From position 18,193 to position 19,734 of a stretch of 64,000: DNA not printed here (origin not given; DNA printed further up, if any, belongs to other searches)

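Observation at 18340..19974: Low-GC cargo module: AlpA-like HTH plus a 414-aa protein with an inactivated PLD/Nuc-like domain; candidate undescribed system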

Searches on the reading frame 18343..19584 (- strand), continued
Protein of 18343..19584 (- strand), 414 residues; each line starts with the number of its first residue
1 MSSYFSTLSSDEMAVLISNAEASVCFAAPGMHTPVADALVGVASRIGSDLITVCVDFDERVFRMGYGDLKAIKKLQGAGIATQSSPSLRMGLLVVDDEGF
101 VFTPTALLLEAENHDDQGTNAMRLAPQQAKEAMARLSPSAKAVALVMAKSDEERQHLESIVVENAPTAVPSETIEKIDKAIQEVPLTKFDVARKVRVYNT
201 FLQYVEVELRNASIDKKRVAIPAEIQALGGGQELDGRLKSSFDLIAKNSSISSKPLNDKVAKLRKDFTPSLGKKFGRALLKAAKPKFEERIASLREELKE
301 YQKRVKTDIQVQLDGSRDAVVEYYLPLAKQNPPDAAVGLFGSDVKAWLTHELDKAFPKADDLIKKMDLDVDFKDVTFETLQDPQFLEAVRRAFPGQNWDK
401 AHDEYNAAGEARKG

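Call 36: search_protein_families(library=padloc, proteins=[L048:6411-9386:+, L056:6039-7592:+, L086:1956-4835:+, L080:4715-8197:+, L052:2036-5194:+, L027:5898-7478:+, L032:1684-3252:+, L019:3624-6611:+, L019:6633-9953:+], max_evalue=0.00001)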
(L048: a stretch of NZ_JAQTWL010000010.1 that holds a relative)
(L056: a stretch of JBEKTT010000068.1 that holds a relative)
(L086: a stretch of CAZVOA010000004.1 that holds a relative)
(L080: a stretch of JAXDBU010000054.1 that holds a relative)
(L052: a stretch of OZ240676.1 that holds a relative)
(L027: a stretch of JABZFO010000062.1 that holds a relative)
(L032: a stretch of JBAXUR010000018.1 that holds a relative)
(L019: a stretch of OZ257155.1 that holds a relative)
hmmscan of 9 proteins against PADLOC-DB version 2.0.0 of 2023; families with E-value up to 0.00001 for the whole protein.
L048:6411-9386:+ (992 aa): 5 families
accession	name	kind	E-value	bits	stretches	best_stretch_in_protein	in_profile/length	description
PDLC03040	REase_I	-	2.1e-33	113.3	1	115-722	116-696/1029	Type I restriction enzyme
PDLC03048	REase_I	-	5.2e-25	85.7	2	305-434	276-396/976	Type I restriction enzyme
PDLC03041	REase_I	-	1.5e-18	64.3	2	465-718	474-744/1099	Type I restriction enzyme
PDLC03044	REase_I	-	1.4e-11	41.2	1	648-720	629-702/1034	Type I restriction enzyme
PDLC03046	REase_I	-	9.3e-09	31.8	1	651-706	675-730/1025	Type I restriction enzyme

L056:6039-7592:+ (518 aa): 27 families (the best 25 are shown)
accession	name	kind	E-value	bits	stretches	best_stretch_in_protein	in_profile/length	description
PDLC03035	MTase_I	-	2.3e-227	754.7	2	4-421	6-436/653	Type I methyltransferase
PDLC03019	MTase_I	-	3.5e-104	347.9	1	7-508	7-497/932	Type I methyltransferase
PDLC03240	MTase_II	-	2e-71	239.4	1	7-512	7-509/511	Type II methyltransferase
PDLC03031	MTase_I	-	1.5e-53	180.2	1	7-408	7-448/834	Type I methyltransferase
PDLC03022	MTase_I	-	2.9e-53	179.4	1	107-393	125-424/857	Type I methyltransferase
PDLC03027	MTase_I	-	2.4e-45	153.4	1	6-391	6-385/810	Type I methyltransferase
PDLC03026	MTase_I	-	8.7e-41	138.6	1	5-425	3-405/487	Type I methyltransferase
PDLC03028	MTase_I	-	1.8e-40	136.9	1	6-420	727-1163/1236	Type I methyltransferase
PDLC03021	MTase_I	-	2.9e-40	136.5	1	110-505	105-488/491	Type I methyltransferase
PDLC03039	MTase_I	-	2.3e-39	133.1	1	7-389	6-395/708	Type I methyltransferase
PDLC03029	MTase_I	-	8e-37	125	1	134-397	143-428/661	Type I methyltransferase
PDLC03032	MTase_I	-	1.4e-35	120.7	1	7-472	7-442/1001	Type I methyltransferase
PDLC03038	MTase_I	-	4e-34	115.6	1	7-389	8-397/896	Type I methyltransferase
PDLC04134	mad2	-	9.5e-34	115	1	8-411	141-482/492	mads_2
PDLC03033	MTase_I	-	6.3e-31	105.9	1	125-513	159-538/541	Type I methyltransferase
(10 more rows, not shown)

L086:1956-4835:+ (960 aa): 46 families (the best 25 are shown)
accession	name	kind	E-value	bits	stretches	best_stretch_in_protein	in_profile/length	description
PDLC02853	DpdE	-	2.2e-259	861.3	1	18-959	4-972/985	DpdE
PDLC02621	DrmD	-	2.1e-87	292.4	1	101-636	115-673/1040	DrmD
PDLC02500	BrxHI|BrxHII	-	2.2e-68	229.7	1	109-651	88-630/933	BrxHI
PDLC02572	DrmA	-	9.9e-61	203.8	1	101-632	112-666/1043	DrmA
PDLC00659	HmaA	-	1.6e-57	193.1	2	105-414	98-399/1176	SNF2 helicase / DEAD-box helicase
PDLC02632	DrmD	-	3.8e-55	185.6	1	100-601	116-633/662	DrmD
PDLC02504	BrxHI|BrxHII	-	6.3e-54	181.3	1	90-759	88-739/971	BrxHII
PDLC02633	DrmD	-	1.2e-50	170.3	1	101-607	119-645/839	DrmD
PDLC02623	DrmD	-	7.9e-45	151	2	350-631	408-661/1040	DrmD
PDLC02843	DpdE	-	5.5e-43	145.1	2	108-337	155-353/1091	DpdE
PDLC02619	DrmD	-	6.7e-43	144.9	2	100-437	21-350/872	DrmD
PDLC02840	DpdE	-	2.1e-42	143.5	2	114-323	162-345/1091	DpdE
PDLC02634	DrmD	-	8.6e-39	131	2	104-368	86-338/900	DrmD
PDLC02620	DrmD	-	3.5e-37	125.9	1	109-632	97-615/1060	DrmD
PDLC02846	DpdE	-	2e-32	110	2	103-302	154-344/1034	DpdE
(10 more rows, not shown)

L080:4715-8197:+ (1161 aa): 40 families (the best 25 are shown)
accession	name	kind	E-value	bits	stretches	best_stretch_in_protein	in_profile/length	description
PDLC03628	REase_MTase_IIG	-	1.5e-119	398.8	2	1-369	1-363/1100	Type IIG restriction enzyme-methyltransferase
PDLC03613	REase_MTase_IIG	-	3e-59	198.7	1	401-1140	490-1236/1250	Type IIG restriction enzyme-methyltransferase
PDLC03622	REase_MTase_IIG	-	2.2e-43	145.9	2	750-921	960-1124/1524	Type IIG restriction enzyme-methyltransferase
PDLC03612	REase_MTase_IIG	-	1.5e-41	140.6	1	316-712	421-859/1247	Type IIG restriction enzyme-methyltransferase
PDLC02643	DrmMI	-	1.1e-28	97.7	1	409-673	602-879/1347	DrmMI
PDLC03601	REase_MTase_IIG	-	1.2e-27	94.2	1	159-529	198-563/1110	Type IIG restriction enzyme-methyltransferase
PDLC03604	REase_MTase_IIG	-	1.2e-22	77.8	1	404-525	385-504/1011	Type IIG restriction enzyme-methyltransferase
PDLC03620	REase_MTase_IIG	-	4.1e-22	75.7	2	964-1137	1187-1352/1378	Type IIG restriction enzyme-methyltransferase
PDLC03596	REase_MTase_IIG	-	2.3e-21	73.6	1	402-526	535-643/1148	Type IIG restriction enzyme-methyltransferase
PDLC03365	MTase_II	-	1.7e-20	71.4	1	661-1048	150-484/578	Type II methyltransferase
PDLC03609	REase_MTase_IIG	-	7.3e-18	61.7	1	157-528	180-537/1066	Type IIG restriction enzyme-methyltransferase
PDLC02638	DrmMI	-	8.7e-17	58.5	1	409-673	600-882/935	DrmMI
PDLC03611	REase_MTase_IIG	-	3.5e-16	55.8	0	406-527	551-656/1532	Type IIG restriction enzyme-methyltransferase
PDLC03629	REase_MTase_IIG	-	1.4e-14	50.9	1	339-525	377-536/1182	Type IIG restriction enzyme-methyltransferase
PDLC02644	DrmMI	-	3.7e-14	49.6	2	407-555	109-259/988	DrmMI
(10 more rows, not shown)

L052:2036-5194:+ (1053 aa): 30 families (the best 25 are shown)
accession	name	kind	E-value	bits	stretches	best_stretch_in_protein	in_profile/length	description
PDLC01075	C3a139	-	1.9e-49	166.9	1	111-824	89-730/948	HKD+Snf2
PDLC02621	DrmD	-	3e-30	103.2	1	558-829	386-630/1040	DrmD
PDLC02619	DrmD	-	4.4e-25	86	1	708-821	408-532/872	DrmD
PDLC00659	HmaA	-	1.2e-24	84.3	1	556-821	358-609/1176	SNF2 helicase / DEAD-box helicase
PDLC02500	BrxHI|BrxHII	-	1.3e-22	78.2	1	613-821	375-572/933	BrxHI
PDLC02193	PLD_Helicase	-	6.6e-22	75.5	1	678-821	655-796/905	-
PDLC02623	DrmD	-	9.4e-21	71.3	1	651-821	466-622/1040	DrmD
PDLC02840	DpdE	-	1.2e-20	71.5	2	679-821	531-653/1091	DpdE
PDLC02843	DpdE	-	1.4e-19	67.5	2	692-824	546-665/1091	DpdE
PDLC02633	DrmD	-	2e-18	63.8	1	697-881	512-678/839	DrmD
PDLC02853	DpdE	-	7.1e-17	58.7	1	674-822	452-598/985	DpdE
PDLC02707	PbeA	-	7.9e-17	59.1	1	37-303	28-307/672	PbeA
PDLC02572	DrmA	-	1.3e-15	54.5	1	670-822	475-621/1043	DrmA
PDLC02620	DrmD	-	2e-15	53.8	1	712-821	483-576/1060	DrmD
PDLC04556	PDC-M27C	-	1.5e-14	51.3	1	781-832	758-809/892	-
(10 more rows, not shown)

L027:5898-7478:+ (527 aa): 1 family
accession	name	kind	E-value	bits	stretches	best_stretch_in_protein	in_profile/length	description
PDLC04731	PDC-M61B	-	2e-07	28.1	0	280-312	342-374/588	-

L032:1684-3252:+ (523 aa): 71 families (the best 25 are shown)
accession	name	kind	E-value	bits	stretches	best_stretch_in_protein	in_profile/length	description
PDLC03878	NsnB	-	1.8e-50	170.6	1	3-505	2-338/345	-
PDLC04707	PDC-M55A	-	3.4e-44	149.5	2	353-502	260-402/421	-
PDLC04148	HEC-03B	-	9.7e-37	125.1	2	247-502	213-437/458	-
PDLC02979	AriA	-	1.6e-22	78.8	2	1-45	1-45/373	-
PDLC02980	AriA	-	1.1e-18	66.3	2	360-439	226-303/304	-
PDLC02981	AriAB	-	5.6e-16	56.3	1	1-94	1-98/694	-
PDLC04176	HEC-01A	-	8.5e-16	56.3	1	1-67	1-67/371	-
PDLC04178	HEC-01A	-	9.8e-16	55.8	1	2-91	8-91/399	-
PDLC00271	PtuA1|PtuA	-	1.3e-11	42.7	1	1-46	1-46/421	AAA ATPase domain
PDLC02915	ATPase-Toprim_I-B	-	3.6e-11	40.6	1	1-52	1-51/623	-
PDLC00091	GajA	-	6e-11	39.9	1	1-106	1-99/627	AAA ATPase domain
PDLC00094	GajA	-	6.4e-11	39.4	1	1-46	1-45/569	AAA ATPase domain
PDLC02358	Old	-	6.6e-11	39.7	1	1-43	2-43/578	Old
PDLC00090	GajA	-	2.6e-10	37.7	1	1-44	1-45/659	AAA ATPase domain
PDLC00096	GajA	-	2.6e-10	37.7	0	1-44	1-45/630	AAA ATPase domain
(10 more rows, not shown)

L019:3624-6611:+ (996 aa): 6 families
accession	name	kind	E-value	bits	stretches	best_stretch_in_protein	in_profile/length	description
PDLC00660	HmaB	-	0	1519.2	1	5-987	7-958/967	DNA-adenine methylase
PDLC00661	HmaB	-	0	1414.8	2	109-987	78-964/973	DNA-adenine methylase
PDLC03352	MTase_II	-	1.8e-30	103.6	2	449-628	416-598/1023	Type II methyltransferase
PDLC03233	MTase_II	-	6e-30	102.4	1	441-815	354-708/731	Type II methyltransferase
PDLC02189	DUF1156_MTase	-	9e-20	68.5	2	7-212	12-207/944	-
PDLC03314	MTase_II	-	4.2e-12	43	1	505-730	460-659/944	Type II methyltransferase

L019:6633-9953:+ (1107 aa): 2 families
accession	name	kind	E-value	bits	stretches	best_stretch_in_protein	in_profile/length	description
PDLC00662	HmaC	-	0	1160.6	1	167-1105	2-940/941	AAA+ ATPase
PDLC02192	DUF499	-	2.5e-39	132.8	1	211-863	36-642/1022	-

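Call 56: search_protein_families(library=pfam, proteins=[L013:6618-9050:-, L013:5052-6356:+, L013:2718-4970:-, L013:9072-9428:-], max_evalue=0.01)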
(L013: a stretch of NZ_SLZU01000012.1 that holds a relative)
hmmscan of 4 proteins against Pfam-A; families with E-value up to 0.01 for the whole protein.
L013:6618-9050:- (811 aa): 2 families
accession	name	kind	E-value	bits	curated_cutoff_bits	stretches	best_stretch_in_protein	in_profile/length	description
PF00353.25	HemolysinCabind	-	2.2e-43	146.2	23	9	607-639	4-36/36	RTX calcium-binding nonapeptide repeat (4 copies)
PF04862.18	DUF642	-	0.0041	17.3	27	1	206-292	67-150/157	Protein of unknown function (DUF642)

L013:5052-6356:+ (435 aa): 1 family
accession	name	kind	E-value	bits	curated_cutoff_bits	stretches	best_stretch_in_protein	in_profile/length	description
PF02417.20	Chromate_transp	-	2.1e-75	252.7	28.6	2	50-215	2-166/166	Chromate transporter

L013:2718-4970:- (751 aa): 3 families
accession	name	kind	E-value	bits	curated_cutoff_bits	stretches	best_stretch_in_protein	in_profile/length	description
PF00563.25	EAL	-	1.6e-59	201.6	31.3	1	502-733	3-236/236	EAL domain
PF00990.26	GGDEF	-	1.2e-38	132.9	23.8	1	321-482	1-161/161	Diguanylate cyclase, GGDEF domain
PF03924.19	CHASE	-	1.1e-17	64.9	25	1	117-226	65-185/189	CHASE domain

L013:9072-9428:- (119 aa): 0 families

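Call 59: fold_search(model_id=the predicted structure, library=viral)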
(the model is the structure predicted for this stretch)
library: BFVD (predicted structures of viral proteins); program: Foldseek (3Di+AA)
matches with E <= 10: 132; with E <= 0.001: 0
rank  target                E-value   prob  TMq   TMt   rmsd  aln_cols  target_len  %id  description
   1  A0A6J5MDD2            1.8e-02  0.99  0.24  0.30  10.9       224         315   13  Uncharacterized protein [uncultured Caudovirales phage]
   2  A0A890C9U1            2.4e-02  0.99  0.23  0.40  14.4       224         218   13  Major envelope protein (Fragment) [Orf virus]
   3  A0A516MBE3            2.9e-02  0.82  0.18  0.25  16.1       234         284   13  (no name in the UniProt tables at hand)
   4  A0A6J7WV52            4.1e-02  0.72  0.17  0.22  12.7       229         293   12  DUF3150 domain-containing protein [uncultured Caudovirales phage]
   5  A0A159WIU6            5.9e-02  1.00  0.19  0.38   4.6       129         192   19  Major envelope protein (Fragment) [Orf virus]
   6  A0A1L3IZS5            1.0e-01  0.84  0.23  0.33  14.9       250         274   12  (no name in the UniProt tables at hand)
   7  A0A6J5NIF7            2.0e-01  0.54  0.17  0.25  14.2       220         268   13  Uncharacterized protein [uncultured Caudovirales phage]
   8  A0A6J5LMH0            2.4e-01  0.85  0.23  0.30  10.2       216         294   13  Uncharacterized protein [uncultured Caudovirales phage]
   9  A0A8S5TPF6            2.4e-01  0.63  0.20  0.23  11.7       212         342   14  Uncharacterized protein [Podoviridae sp. ct2iq11]
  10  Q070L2                3.0e-01  0.82  0.22  0.25   7.6       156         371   15  Palmitylated EEV envelope lipase [Nile crocodilepox virus (isolate Crocodylus niloticus/Zimbabwe/Ume/2001)]
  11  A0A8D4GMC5            5.8e-01  0.08  0.08  0.13  10.9        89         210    9  (no name in the UniProt tables at hand)
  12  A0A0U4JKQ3            6.4e-01  0.63  0.16  0.26   4.7        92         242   11  NucT-like nuclease [Arthrobacter phage Galaxy]
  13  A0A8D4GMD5            6.7e-01  0.23  0.11  0.21  10.5       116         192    6  (no name in the UniProt tables at hand)
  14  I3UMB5                8.2e-01  0.03  0.10  0.09  43.5       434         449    9  Rad50/SbcC-type AAA domain-containing protein [Colwellia phage 9A]
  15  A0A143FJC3            8.7e-01  0.08  0.08  0.23  19.1       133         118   10  Uncharacterized protein [Bacillus phage Vinny]
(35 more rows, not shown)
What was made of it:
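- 18340..19209 (-): Residues 126-414 plus the stop codon: helical linker and an alpha/beta domain with a 50-residue helix; no structural relative found. Weak BFVD matches to DUF3150-like phage proteins (call 59).
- Tried and rejected: DUF3150 lead from BFVD (call 59).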

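Call 67: search_protein_families(library=pfam, proteins=[L041:53-3259:+, L030:8130-9983:+, L066:1835-5998:+, L058:3643-7671:+, L055:7477-9618:+, L061:5496-6170:+, L052:8688-9998:+, L058:8750-9940:+, L028:8128-9876:+, L017:1061-2320:+], max_evalue=0.0001)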
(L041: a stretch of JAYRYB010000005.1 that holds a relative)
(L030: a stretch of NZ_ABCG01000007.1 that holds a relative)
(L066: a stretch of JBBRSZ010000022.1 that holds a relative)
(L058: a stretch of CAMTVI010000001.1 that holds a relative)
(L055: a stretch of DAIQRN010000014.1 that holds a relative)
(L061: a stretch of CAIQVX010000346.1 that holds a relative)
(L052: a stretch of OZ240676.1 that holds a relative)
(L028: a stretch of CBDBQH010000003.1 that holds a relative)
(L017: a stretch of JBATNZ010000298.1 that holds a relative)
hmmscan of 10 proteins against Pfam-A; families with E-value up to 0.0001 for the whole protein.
L041:53-3259:+ (1069 aa): 2 families
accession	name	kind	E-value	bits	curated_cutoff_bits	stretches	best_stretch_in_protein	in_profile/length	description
PF00271.37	Helicase_C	-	3.8e-13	50.1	23.5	1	304-375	39-110/110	Helicase conserved C-terminal domain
PF09369.15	MZB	-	1.6e-06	29.2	24.2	1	836-899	1-66/80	MrfA Zn-binding domain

L030:8130-9983:+ (618 aa): 0 families

L066:1835-5998:+ (1388 aa): 3 families
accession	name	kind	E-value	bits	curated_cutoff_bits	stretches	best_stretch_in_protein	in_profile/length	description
PF18135.7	Type_ISP_C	-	1.4e-66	225.4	25.9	1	773-1137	2-341/342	Type ISP C-terminal specificity domain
PF02384.22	N6_Mtase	-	9.3e-07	28.9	20.4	0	362-400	6-44/311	N-6 DNA Methylase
PF07669.17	Eco57I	-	3.2e-05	24.5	25.3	1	568-680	71-166/171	Eco57I restriction-modification methylase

L058:3643-7671:+ (1343 aa): 4 families
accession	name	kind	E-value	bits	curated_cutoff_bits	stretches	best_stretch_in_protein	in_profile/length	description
PF07669.17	Eco57I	-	1.2e-41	143.1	25.3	1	648-905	1-171/171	Eco57I restriction-modification methylase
PF12950.13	TaqI_C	-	3.7e-10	40.5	26.5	1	1027-1187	1-116/118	TaqI-like C-terminal specificity domain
PF02384.22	N6_Mtase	-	2.7e-09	37.2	20.4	0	470-513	3-42/311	N-6 DNA Methylase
PF20473.4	MmeI_Mtase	-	6.7e-06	25.9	27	0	548-670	12-85/259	MmeI, DNA-methyltransferase domain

L055:7477-9618:+ (714 aa): 7 families
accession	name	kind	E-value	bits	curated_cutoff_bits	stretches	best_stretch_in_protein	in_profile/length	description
PF13361.12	UvrD_C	-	2.6e-18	67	25.6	1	627-698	283-346/350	UvrD-like helicase C-terminal domain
PF00580.27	UvrD-helicase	-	1.1e-17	65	23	1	254-499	1-254/271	UvrD/REP helicase N-terminal domain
PF13538.12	UvrD_C_2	-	1.5e-08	34.8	27.4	0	670-697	22-51/52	UvrD-like helicase C-terminal domain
PF13245.12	AAA_19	-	1.3e-07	32.3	25.1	1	269-497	13-130/134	AAA domain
PF01443.25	Viral_helicase1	-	1.7e-05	25.2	21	0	634-697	179-226/228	Viral superfamily 1 RNA helicase core domain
PF09848.15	SLFN-g3_helicase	-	2.9e-05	23.9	24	0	272-319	6-53/354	Schlafen group 3, DNA/RNA helicase domain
PF13604.12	AAA_30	-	7.2e-05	23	27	0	254-315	2-64/191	AAA domain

L061:5496-6170:+ (225 aa): 2 families
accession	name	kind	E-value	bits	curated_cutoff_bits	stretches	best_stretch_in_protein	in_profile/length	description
PF04002.20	RadC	-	1.1e-38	132.3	22.1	1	106-222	2-119/121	RadC-like JAB domain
PF20582.4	UPF0758_N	-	1.2e-21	76.9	27.1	1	10-84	1-76/77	UPF0758 N-terminal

L052:8688-9998:+ (437 aa): 0 families

L058:8750-9940:+ (397 aa): 1 family
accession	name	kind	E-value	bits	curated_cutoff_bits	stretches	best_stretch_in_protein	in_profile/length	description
PF14088.11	DUF4268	-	3.7e-28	98.7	27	1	255-389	1-137/140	Domain of unknown function (DUF4268)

L028:8128-9876:+ (583 aa): 2 families
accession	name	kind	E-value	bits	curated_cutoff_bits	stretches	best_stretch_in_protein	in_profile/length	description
PF13749.12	HATPase_c_4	-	1.2e-18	67.4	26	1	305-396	2-83/89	Putative ATP-dependent DNA helicase recG C-terminal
PF04326.19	SLFN_AlbA_2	-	2.5e-17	63.9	25.3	1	16-136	1-117/118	Schlafen, AlbA_2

L017:1061-2320:+ (420 aa): 2 families
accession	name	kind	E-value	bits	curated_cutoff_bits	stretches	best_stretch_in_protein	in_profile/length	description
PF06250.17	YhcG_C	-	6.1e-63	211.8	32.5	1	250-405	1-156/157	YhcG PDDEXK nuclease domain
PF17761.7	DUF1016_N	-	6.4e-35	120.7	32.8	1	62-229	1-137/137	DUF1016 N-terminal domain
